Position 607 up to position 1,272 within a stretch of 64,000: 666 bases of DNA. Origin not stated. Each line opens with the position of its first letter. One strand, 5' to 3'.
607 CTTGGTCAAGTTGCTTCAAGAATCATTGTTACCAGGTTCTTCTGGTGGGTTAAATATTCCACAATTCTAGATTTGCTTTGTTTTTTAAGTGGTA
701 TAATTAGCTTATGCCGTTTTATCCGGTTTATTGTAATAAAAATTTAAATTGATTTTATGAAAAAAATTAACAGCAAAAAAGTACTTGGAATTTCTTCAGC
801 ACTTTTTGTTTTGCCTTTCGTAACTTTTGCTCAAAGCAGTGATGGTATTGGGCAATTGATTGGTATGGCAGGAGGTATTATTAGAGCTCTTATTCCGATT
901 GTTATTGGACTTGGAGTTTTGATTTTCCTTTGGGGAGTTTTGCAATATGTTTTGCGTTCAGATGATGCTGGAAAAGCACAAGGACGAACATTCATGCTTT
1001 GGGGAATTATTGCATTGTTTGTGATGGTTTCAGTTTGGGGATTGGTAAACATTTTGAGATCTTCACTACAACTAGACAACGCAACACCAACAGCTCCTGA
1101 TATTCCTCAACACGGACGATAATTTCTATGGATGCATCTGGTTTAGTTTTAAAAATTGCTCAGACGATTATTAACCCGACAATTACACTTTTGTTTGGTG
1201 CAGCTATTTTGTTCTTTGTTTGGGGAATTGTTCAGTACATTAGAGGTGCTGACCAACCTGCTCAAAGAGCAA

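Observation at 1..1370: Tandem array of four paralogous small pilin-like two-TM proteins at the contig edge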

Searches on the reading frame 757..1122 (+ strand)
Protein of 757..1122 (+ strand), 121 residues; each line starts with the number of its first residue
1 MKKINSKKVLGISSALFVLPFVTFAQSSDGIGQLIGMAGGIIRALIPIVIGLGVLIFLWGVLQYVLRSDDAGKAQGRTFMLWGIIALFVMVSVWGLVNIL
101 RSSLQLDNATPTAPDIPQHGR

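Call 3: search_protein_families(library=pfam, proteins=[window:757-1119:+], max_evalue=1)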
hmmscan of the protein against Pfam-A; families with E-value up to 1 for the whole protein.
seq(121 aa): 4 families
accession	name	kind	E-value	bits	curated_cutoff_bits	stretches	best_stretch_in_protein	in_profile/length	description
PF18895.5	T4SS_pilin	-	1.5e-06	28.7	26.6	1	28-100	2-71/71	Type IV secretion system pilin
PF00520.37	Ion_trans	-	0.00018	21.3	25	1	8-102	92-196/241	Ion transport protein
PF10951.13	DUF2776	-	0.0058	16.4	26.1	1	48-114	229-295/348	Protein of unknown function (DUF2776)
PF20456.3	DUF6709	-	0.38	10.1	27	1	61-103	170-213/339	Family of unknown function (DUF6709)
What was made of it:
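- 757..1122 (+): Gene 3 (array position 5), 121 aa: signal peptide plus helical hairpin. Helix 2 (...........) is invariant in 31 orthologues. PF18895 at 28.7 bits (call 3).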

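Call 9: find_encoding_contigs(protein=window:757-1122:+, flank=10000, max_places=10)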
Protein window:757-1122:+ (121 aa): no gene with exactly this product is on record in the collection.

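Call 13: find_homologous_proteins(query=window:757-1122:+, max_evalue=0.001)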
Query window:757-1122:+ (121 aa): 472 proteins with E <= 0.001 among 494 candidates; the best 120 are listed.
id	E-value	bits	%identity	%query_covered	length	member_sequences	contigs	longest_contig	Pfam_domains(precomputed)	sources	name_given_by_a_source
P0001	1.4e-70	253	100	100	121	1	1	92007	PF18895.6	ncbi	-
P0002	1.1e-48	182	76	94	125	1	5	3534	-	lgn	-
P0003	3.1e-47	177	72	100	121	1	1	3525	PF18895.6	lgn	-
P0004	3.2e-47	177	75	99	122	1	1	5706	PF18895.6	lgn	-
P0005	9.9e-46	172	71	98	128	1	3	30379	-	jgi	jgi:hypothetical protein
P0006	1.6e-45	172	72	98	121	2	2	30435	PF18895.6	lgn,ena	-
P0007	2.1e-45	171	72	98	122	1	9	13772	PF18895.6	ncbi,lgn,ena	-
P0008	4.3e-45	170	73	100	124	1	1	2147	PF18895.6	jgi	jgi:hypothetical protein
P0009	5.4e-45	170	74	100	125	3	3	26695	PF18895.6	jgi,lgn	-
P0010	8.3e-45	169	73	100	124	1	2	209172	PF18895.6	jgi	jgi:hypothetical protein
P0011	2.7e-44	168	71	100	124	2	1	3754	PF18895.6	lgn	-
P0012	6.0e-44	167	75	90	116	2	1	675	PF18895.6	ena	-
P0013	6.8e-44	167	73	86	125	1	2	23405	PF18895.6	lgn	-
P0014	1.4e-43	166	69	100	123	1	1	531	PF18895.6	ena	-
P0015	1.8e-43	165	70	98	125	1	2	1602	PF18895.6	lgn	-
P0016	4.0e-43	164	69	98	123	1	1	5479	PF18895.6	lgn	-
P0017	4.5e-43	164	66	100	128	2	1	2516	PF18895.6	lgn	-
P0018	5.1e-43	164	68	98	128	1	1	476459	PF18895.6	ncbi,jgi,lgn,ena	ncbi:MAG: hypothetical protein WC087_00445 [Candidatus Paceibacterota bacterium]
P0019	2.4e-42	162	68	98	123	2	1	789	PF18895.6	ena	-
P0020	1.1e-41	159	73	90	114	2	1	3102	PF18895.6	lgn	-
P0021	3.2e-41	158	72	86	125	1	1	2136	PF18895.6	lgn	-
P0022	7.8e-41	157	64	98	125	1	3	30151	PF18895.6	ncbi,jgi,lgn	jgi:hypothetical protein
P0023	1.2e-40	156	70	83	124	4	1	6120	PF18895.6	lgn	-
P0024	4.9e-40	154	72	86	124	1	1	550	PF18895.6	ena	-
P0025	7.3e-40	154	71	86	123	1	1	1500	PF18895.6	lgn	-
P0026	8.1e-40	153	67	98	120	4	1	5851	PF18895.6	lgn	-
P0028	2.0e-39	152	76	79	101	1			PF18895.6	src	-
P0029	2.3e-39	152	63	100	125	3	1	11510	PF18895.6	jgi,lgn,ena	-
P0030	3.1e-39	151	62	98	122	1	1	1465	PF18895.6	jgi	-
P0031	3.9e-39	151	66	88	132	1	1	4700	PF18895.6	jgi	-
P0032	5.0e-39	151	64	98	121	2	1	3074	PF18895.6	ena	-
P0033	5.6e-39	151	65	98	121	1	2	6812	PF18895.6,PF00520.38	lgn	-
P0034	1.1e-38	150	71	87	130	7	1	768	PF18895.6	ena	-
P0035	1.7e-38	149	61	98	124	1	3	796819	PF18895.6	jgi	jgi:hypothetical protein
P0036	3.4e-38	148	64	98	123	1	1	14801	PF18895.6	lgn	-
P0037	1.2e-37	146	66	86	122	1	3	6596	PF18895.6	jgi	jgi:hypothetical protein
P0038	2.4e-37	145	65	85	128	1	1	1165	PF18895.6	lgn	-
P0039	2.8e-37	145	67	88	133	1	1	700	PF18895.6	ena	-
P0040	1.8e-36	143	67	87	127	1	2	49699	PF18895.6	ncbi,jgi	ncbi:MAG: hypothetical protein RL150_42 [Candidatus Parcubacteria bacterium]|jgi:hypothetical protei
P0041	3.8e-36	142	70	79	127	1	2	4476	PF18895.6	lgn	-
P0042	5.6e-36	141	65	87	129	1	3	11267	PF18895.6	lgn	-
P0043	1.5e-35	140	59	98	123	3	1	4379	PF18895.6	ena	-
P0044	3.2e-35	139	62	88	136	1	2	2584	PF18895.6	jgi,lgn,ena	-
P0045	1.4e-34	137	58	88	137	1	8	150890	PF18895.6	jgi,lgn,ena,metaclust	metaclust:\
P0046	1.4e-32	130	69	72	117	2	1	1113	PF18895.6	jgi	-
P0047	4.0e-30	122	58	82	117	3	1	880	PF18895.6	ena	-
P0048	7.9e-30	121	58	98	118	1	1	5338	PF18895.6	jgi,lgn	jgi:hypothetical protein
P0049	8.5e-30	121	58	90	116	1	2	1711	PF18895.6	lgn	-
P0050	1.4e-29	120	54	99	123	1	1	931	PF18895.6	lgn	-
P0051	1.7e-29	120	57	93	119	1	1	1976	PF18895.6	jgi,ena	-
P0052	5.6e-29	118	57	93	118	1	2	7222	PF18895.6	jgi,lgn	jgi:hypothetical protein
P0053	5.9e-29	118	55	89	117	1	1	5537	PF18895.6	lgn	-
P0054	9.9e-29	118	57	89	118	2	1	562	PF18895.6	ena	-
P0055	1.0e-28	118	44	56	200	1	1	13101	PF18895.6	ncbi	-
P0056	2.5e-28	116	55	90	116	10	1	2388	PF18895.6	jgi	jgi:fumarate reductase subunit D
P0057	9.3e-28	114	55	88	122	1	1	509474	PF18895.6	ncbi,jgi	ncbi:MAG: hypothetical protein RL094_601 [Candidatus Parcubacteria bacterium]|jgi:uncharacterized me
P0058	3.7e-27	113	54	88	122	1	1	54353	PF18895.6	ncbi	-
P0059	2.5e-26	110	52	50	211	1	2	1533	PF18895.6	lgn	-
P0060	2.9e-26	110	56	92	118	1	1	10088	PF18895.6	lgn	-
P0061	4.1e-26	109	52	93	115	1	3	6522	PF18895.6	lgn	-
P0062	4.3e-26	109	53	84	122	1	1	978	PF18895.6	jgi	-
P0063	5.8e-26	109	54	97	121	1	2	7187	PF18895.6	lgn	-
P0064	7.0e-26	108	49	99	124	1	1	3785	PF18895.6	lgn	-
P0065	1.6e-25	107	58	76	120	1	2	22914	PF18895.6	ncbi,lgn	-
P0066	2.4e-25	107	47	98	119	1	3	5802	PF18895.6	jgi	jgi:uncharacterized membrane protein YidH (DUF202 family)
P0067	3.6e-25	106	48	83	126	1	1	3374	PF18895.6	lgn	-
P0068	4.4e-25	106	48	95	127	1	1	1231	PF18895.6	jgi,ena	jgi:uncharacterized membrane protein YidH (DUF202 family)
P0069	4.5e-25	106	52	92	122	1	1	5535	PF18895.6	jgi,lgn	-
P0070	1.2e-24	104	50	89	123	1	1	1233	PF18895.6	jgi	jgi:hypothetical protein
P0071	1.2e-24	104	50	97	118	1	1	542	PF18895.6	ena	-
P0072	1.3e-24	104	52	83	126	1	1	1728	PF18895.6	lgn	-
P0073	1.8e-24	104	50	85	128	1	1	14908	PF18895.6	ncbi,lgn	-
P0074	2.0e-24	104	53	83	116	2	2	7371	PF18895.6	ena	-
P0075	2.7e-24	103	50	94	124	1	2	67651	PF18895.6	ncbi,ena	-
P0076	3.0e-24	103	51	93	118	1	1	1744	PF18895.6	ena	-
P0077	3.3e-24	103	56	79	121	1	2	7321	PF18895.6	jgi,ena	jgi:peptidoglycan biosynthesis protein MviN/MurJ (putative lipid II flippase)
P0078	4.1e-24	103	49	88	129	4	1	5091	PF18895.6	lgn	-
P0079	4.8e-24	102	53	83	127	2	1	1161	PF18895.6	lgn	-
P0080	4.8e-24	102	49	93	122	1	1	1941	PF18895.6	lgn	-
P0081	6.1e-24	102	50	79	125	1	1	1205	PF18895.6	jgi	jgi:Type IV secretion system pilin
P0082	7.9e-24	102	54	92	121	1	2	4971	PF18895.6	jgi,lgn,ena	jgi:FtsH-binding integral membrane protein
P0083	8.2e-24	102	50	84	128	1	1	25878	PF18895.6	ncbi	-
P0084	1.2e-23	101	46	97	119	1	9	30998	PF18895.6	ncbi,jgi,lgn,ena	-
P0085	1.5e-23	101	48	94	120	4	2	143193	PF18895.6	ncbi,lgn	-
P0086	1.6e-23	101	45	95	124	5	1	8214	PF18895.6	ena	-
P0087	1.8e-23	101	49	94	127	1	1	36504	PF18895.6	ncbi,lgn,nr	ncbi:MAG: hypothetical protein PHF79_00495 [Candidatus Pacebacteria bacterium]|nr:hypothetical prote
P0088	2.9e-23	100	50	93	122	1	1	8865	PF18895.6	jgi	jgi:ABC-type phosphate transport system permease subunit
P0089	3.0e-23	100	52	79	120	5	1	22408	PF18895.6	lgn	-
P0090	3.0e-23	100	46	95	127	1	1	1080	PF18895.6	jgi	jgi:hypothetical protein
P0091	3.3e-23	100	50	80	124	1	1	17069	PF18895.6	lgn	-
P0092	3.8e-23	100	53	89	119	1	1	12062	PF18895.6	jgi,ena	-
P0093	3.8e-23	100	47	94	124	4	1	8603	PF18895.6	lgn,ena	-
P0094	4.3e-23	99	49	94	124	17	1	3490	PF18895.6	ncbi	-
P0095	5.2e-23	99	49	87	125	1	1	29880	PF18895.6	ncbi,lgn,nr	ncbi:MAG: hypothetical protein FGM57_02465 [Candidatus Taylorbacteria bacterium]|nr:hypothetical pro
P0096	5.2e-23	99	49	88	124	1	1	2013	PF18895.6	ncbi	-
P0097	5.6e-23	99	47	97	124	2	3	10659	PF18895.6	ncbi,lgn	-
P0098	6.0e-23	99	52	86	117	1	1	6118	PF18895.6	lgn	-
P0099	6.2e-23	99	42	84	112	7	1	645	PF18895.6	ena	-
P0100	6.9e-23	99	50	88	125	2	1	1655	PF18895.6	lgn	-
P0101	7.6e-23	99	47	94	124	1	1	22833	PF18895.6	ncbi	-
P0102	7.9e-23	99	51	83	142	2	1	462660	PF18895.6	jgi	-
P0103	9.8e-23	98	51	83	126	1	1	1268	PF18895.6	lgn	-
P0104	1.0e-22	98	49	88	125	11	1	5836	PF18895.6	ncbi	-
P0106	1.1e-22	98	50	94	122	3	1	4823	PF18895.6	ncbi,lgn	-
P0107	1.1e-22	98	48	98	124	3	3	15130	PF18895.6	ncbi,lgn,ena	-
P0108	1.4e-22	98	55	73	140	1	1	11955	PF18895.6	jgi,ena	jgi:hypothetical protein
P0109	1.6e-22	98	46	99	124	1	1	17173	PF18895.6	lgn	-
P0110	2.9e-22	97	47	98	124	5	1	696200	PF18895.6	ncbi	-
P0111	2.9e-22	97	47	90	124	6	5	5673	PF18895.6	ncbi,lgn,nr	ncbi:MAG: hypothetical protein QG568_543 [Patescibacteria group bacterium]|nr:hypothetical protein [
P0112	3.2e-22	97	46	88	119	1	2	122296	PF18895.6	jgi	jgi:hypothetical protein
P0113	3.3e-22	97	55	73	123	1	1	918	PF18895.6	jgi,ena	jgi:hypothetical protein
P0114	3.6e-22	96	47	90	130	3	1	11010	PF18895.6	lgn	-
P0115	5.4e-22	96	52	78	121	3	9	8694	PF18895.6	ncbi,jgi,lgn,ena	jgi:hypothetical protein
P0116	5.8e-22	96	48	79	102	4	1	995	PF18895.6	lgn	-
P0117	6.1e-22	96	44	86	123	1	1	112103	PF18895.6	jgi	jgi:fumarate reductase subunit D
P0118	7.0e-22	96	47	99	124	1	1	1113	PF18895.6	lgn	-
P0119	8.8e-22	95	55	73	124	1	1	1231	PF18895.6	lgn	-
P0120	1.1e-21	95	49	81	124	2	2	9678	PF18895.6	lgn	-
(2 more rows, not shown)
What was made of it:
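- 757..1122 (+): 472 homologues, nearly all PF18895 (call 13).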

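Call 15: find_encoding_contigs(protein=P0001, flank=10000, max_places=5)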
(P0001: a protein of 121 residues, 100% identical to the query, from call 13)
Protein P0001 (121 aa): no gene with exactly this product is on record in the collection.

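Call 19: find_encoding_contigs(protein=P0010, flank=10000, max_places=2)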
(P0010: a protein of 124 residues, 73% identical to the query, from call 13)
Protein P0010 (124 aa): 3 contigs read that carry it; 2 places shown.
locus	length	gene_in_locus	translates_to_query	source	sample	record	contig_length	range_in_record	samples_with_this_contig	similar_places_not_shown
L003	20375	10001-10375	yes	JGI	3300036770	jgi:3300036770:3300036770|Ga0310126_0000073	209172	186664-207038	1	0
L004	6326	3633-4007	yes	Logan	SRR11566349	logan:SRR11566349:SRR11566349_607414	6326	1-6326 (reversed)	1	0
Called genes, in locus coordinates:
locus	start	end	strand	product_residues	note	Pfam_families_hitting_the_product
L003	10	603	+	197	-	PF01195:Pept_tRNA_hydro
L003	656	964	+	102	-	-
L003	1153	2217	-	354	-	PF23459:S1_RRP5 (faint), PF21710:Spt6_S1 (faint), PF00575:S1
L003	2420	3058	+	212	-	PF13483:Lactamase_B_3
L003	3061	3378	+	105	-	-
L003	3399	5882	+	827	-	PF00521:DNA_topoisoIV, PF03989:DNA_gyraseA_C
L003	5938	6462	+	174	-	PF01135:PCMT, PF01209:Ubie_methyltran, PF01728:FtsJ, PF05175:MTS (faint), PF13847:Methyltransf_31, PF08241:Methyltransf_11, PF08242:Methyltransf_12 (weak), PF13649:Methyltransf_25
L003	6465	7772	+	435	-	PF13416:SBP_bac_8, PF01547:SBP_bac_1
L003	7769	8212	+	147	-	PF18895:T4SS_pilin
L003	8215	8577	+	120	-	PF18895:T4SS_pilin (weak)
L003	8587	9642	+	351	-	PF18895:T4SS_pilin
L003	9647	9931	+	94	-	PF18895:T4SS_pilin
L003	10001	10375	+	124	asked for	PF18895:T4SS_pilin (weak)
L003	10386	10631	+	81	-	PF18895:T4SS_pilin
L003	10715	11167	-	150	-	-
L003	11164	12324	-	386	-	-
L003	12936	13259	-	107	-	PF02033:RBFA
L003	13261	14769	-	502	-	PF00009:GTP_EFTU, PF01926:MMR_HSR1, PF22042:EF-G_D2, PF11987:IF-2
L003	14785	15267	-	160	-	PF14584:DUF4446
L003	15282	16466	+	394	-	PF00266:Aminotran_5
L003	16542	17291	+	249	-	PF13365:Trypsin_2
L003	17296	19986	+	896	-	PF02861:Clp_N, PF13191:AAA_16 (weak), PF23569:NBD_SMAX1, PF00004:AAA, PF17871:AAA_lid_9, PF07724:AAA_2, PF07728:AAA_5, PF10431:ClpB_D2-small, +7 more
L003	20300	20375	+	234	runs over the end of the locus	PF04203:Sortase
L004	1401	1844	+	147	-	PF18895:T4SS_pilin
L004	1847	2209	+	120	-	PF18895:T4SS_pilin (weak)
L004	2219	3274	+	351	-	PF18895:T4SS_pilin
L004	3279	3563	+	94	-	PF18895:T4SS_pilin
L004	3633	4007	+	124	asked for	PF18895:T4SS_pilin (weak)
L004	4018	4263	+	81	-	PF18895:T4SS_pilin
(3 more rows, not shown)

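Call 20: find_encoding_contigs(protein=P0018, flank=10000, max_places=2)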
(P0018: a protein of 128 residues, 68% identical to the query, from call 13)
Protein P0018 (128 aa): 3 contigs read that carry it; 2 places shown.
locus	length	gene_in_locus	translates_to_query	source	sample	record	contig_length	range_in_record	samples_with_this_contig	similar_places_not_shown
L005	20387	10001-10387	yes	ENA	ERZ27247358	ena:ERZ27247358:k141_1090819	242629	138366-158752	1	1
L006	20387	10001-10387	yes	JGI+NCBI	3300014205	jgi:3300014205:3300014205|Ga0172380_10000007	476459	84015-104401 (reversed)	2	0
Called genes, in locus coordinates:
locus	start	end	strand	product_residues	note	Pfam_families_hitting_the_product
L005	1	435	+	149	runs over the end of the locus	-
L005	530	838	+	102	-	-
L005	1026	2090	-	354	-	PF23459:S1_RRP5 (faint), PF21710:Spt6_S1 (faint), PF00575:S1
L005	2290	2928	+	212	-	PF13483:Lactamase_B_3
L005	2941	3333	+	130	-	-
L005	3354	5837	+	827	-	PF00521:DNA_topoisoIV, PF03989:DNA_gyraseA_C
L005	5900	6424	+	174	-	PF01135:PCMT, PF01209:Ubie_methyltran, PF01728:FtsJ, PF05175:MTS (weak), PF13847:Methyltransf_31, PF08241:Methyltransf_11, PF08242:Methyltransf_12 (weak), PF13649:Methyltransf_25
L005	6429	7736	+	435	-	PF13416:SBP_bac_8, PF01547:SBP_bac_1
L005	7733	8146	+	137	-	PF18895:T4SS_pilin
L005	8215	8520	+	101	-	PF04956:TrbC (weak), PF18895:T4SS_pilin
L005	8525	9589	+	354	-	PF18895:T4SS_pilin (weak)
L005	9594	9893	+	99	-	PF18895:T4SS_pilin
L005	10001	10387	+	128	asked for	PF18895:T4SS_pilin (weak)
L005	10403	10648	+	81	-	PF18895:T4SS_pilin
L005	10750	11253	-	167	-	-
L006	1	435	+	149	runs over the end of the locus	-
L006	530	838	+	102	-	-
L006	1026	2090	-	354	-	PF23459:S1_RRP5 (faint), PF21710:Spt6_S1 (faint), PF00575:S1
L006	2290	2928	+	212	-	PF13483:Lactamase_B_3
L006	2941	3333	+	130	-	-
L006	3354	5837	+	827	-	PF00521:DNA_topoisoIV, PF03989:DNA_gyraseA_C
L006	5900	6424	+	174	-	PF01135:PCMT, PF01209:Ubie_methyltran, PF01728:FtsJ, PF05175:MTS (weak), PF13847:Methyltransf_31, PF08241:Methyltransf_11, PF08242:Methyltransf_12 (weak), PF13649:Methyltransf_25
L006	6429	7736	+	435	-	PF13416:SBP_bac_8, PF01547:SBP_bac_1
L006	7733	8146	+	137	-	PF18895:T4SS_pilin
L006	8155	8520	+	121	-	PF04956:TrbC, PF18895:T4SS_pilin (weak)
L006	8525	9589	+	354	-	PF18895:T4SS_pilin (weak)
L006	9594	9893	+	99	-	PF18895:T4SS_pilin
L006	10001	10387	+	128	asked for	PF18895:T4SS_pilin (weak)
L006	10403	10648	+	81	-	PF18895:T4SS_pilin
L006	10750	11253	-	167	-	-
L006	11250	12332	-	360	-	-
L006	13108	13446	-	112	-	PF02033:RBFA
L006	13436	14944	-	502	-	PF00009:GTP_EFTU, PF01926:MMR_HSR1, PF22042:EF-G_D2, PF11987:IF-2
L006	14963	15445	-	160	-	PF14584:DUF4446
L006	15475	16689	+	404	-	PF00266:Aminotran_5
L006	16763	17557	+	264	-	PF13365:Trypsin_2 (weak)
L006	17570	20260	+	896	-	PF02861:Clp_N, PF23569:NBD_SMAX1, PF00004:AAA, PF17871:AAA_lid_9, PF00004:AAA, PF07724:AAA_2, PF07728:AAA_5, PF10431:ClpB_D2-small, +8 more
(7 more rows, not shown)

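Call 25: find_related_loci(query=A1, collection=genome_contigs, flank=10000)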
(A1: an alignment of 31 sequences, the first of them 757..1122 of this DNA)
Query A1 (121 aa) in genome_contigs; peptide patterns used: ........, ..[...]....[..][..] (x = any residue, [..] = any of these).
469 stretches matched a pattern; 333 encode a relative of the query (tblastn E <= 1e-3); the best 80 are kept; 80 distinct loci.
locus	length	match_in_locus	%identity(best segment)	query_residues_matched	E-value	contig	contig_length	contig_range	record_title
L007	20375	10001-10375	68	1-118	2e-49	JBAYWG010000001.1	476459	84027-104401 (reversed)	MAG: Candidatus Paceibacterota bacterium isolate SO_2016_LW3_78 scaffold00007_LW162_2016, whole genome shotgun sequence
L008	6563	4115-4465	68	1-118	3e-45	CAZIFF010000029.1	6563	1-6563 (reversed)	MAG TPA_asm: uncultured Candidatus Saccharibacteria bacterium isolate SRP286056_co1_522 genome assembly, contig: NODE_16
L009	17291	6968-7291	67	15-119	9e-41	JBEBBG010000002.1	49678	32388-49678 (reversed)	MAG: Candidatus Parcubacteria bacterium isolate arikareeriver_2019_sw_WHONDRS-S19S_0023_B_bin.8 scaffold_734063, whole g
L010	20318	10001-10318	55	15-120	1e-32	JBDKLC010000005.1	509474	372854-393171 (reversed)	MAG: Candidatus Parcubacteria bacterium isolate hopbrook_2019_sw_WHONDRS-S19S_0012_B_bin.20 scaffold_424427, whole genom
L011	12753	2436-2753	54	15-120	1e-31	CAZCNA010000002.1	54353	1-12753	MAG TPA_asm: uncultured Candidatus Saccharibacteria bacterium isolate SRP220891_co5_247 genome assembly, contig: NODE_19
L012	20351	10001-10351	51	1-117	2e-31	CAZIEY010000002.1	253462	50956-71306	MAG TPA_asm: uncultured Candidatus Saccharibacteria bacterium isolate SRP296810_co1_80 genome assembly, contig: NODE_34_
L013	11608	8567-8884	52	15-120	4e-31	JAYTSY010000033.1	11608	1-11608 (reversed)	MAG: bacterium isolate GFS_5288 GFS_5288_32, whole genome shotgun sequence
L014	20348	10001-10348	53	1-120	1e-30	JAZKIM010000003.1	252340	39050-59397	MAG: Patescibacteria group bacterium isolate ADI_DC_SW_02_SPN_11032020-bin031_1 DCSW02SPN_B031_1_000000000003, whole gen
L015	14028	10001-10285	56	26-120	2e-29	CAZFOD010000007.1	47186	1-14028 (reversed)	MAG TPA_asm: uncultured Candidatus Saccharibacteria bacterium isolate SRP150892_co2_66 genome assembly, contig: NODE_828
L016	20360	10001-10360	47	3-120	9e-29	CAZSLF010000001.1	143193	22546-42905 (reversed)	MAG TPA_asm: uncultured Candidatus Saccharibacteria bacterium isolate SRP286056_co1_598 genome assembly, contig: NODE_74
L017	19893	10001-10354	50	7-120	1e-28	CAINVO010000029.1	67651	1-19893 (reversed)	uncultured bacterium isolate C24_bin-2235 genome assembly, contig: bin-2235:29/45, whole genome shotgun sequence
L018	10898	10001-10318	47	16-118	4e-28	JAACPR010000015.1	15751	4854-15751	MAG: Candidatus Parcubacteria bacterium isolate CG_2015-02_34_13 CG_2015-02_curated_scaffold_7494, whole genome shotgun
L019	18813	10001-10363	46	1-121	9e-28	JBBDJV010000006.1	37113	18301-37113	MAG: Candidatus Paceibacterota bacterium isolate LejiaA_42_15 Lejia_A_1779_length_37113_cov_9, whole genome shotgun sequ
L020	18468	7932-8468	58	26-117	5e-28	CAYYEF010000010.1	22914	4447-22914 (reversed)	MAG TPA_asm: uncultured Candidatus Saccharibacteria bacterium isolate SRP220891_co5_64 genome assembly, contig: NODE_129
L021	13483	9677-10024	44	1-117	8e-28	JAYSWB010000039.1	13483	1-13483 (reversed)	MAG: bacterium isolate GFS_12865 GFS_12865_38, whole genome shotgun sequence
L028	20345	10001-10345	46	7-118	6e-26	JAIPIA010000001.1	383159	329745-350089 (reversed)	MAG: Candidatus Paceibacterota bacterium isolate Tobar12.5m-G42 Tobar12-5m-C10, whole genome shotgun sequence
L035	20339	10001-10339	45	7-117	2e-25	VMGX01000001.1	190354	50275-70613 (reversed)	MAG: Parcubacteria group bacterium Athens0714_16 Athens071416_scaffold_107, whole genome shotgun sequence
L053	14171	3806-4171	43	4-120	2e-23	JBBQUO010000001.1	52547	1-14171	MAG: Candidatus Paceibacteria bacterium isolate Co_metawrap_1931 Cmw_1931_k141_13056288_length_52547_cov_10.0000, whole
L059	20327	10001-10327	41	7-116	7e-23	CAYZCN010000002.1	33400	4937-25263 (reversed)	MAG TPA_asm: uncultured Candidatus Saccharibacteria bacterium isolate binchicken_co46_16 genome assembly, contig: NODE_2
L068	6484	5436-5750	45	10-114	2e-22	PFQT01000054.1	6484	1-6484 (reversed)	MAG: Candidatus Yonathbacteria bacterium CG_4_8_14_3_um_filter_46_25 CG_4_8_14_3_um_filter_scaffold_6563_c, whole genome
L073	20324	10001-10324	38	7-118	4e-22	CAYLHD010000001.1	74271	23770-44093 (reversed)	MAG TPA_asm: uncultured Candidatus Saccharibacteria bacterium isolate binchicken_co243_277 genome assembly, contig: NODE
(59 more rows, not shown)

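Call 34: find_related_loci(query=L006:1026-2090:-, collection=metagenome_contigs, flank=10000)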
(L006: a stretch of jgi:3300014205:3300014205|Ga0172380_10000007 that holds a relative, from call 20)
Query L006:1026-2090:- (354 aa) in metagenome_contigs; peptide patterns used: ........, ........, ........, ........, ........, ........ (x = any residue, [..] = any of these).
518 stretches matched a pattern; 409 encode a relative of the query (tblastn E <= 1e-3); the best 80 are kept; 80 distinct loci.
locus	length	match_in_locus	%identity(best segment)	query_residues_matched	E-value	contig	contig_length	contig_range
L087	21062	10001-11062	100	1-354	0e+0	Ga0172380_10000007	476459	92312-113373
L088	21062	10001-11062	92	1-354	0e+0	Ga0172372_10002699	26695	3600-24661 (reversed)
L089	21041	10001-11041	78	4-350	1e-180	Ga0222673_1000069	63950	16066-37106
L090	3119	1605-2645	78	4-350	0e+0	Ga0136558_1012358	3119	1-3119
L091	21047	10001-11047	77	2-350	6e-179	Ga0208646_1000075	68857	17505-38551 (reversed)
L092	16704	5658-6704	77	2-350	6e-179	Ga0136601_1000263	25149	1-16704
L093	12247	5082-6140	71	1-353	7e-171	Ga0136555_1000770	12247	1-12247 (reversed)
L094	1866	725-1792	70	1-353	0e+0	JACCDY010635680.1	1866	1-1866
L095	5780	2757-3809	70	3-353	3e-171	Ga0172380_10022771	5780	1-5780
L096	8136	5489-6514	72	12-352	8e-168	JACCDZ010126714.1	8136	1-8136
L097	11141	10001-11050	69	3-352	4e-166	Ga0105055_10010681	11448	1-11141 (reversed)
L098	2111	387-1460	69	2-350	4e-176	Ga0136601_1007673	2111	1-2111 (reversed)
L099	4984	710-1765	69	6-350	4e-165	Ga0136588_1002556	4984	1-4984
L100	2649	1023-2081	68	6-350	5e-170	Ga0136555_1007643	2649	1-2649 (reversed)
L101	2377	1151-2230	68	7-353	1e-169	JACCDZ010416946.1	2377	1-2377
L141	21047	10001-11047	64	1-349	5e-147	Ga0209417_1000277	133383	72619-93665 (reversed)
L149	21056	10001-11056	62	3-354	9e-146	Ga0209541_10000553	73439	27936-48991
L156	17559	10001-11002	64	17-350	1e-144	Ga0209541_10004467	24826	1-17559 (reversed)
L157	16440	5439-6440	64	17-350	1e-144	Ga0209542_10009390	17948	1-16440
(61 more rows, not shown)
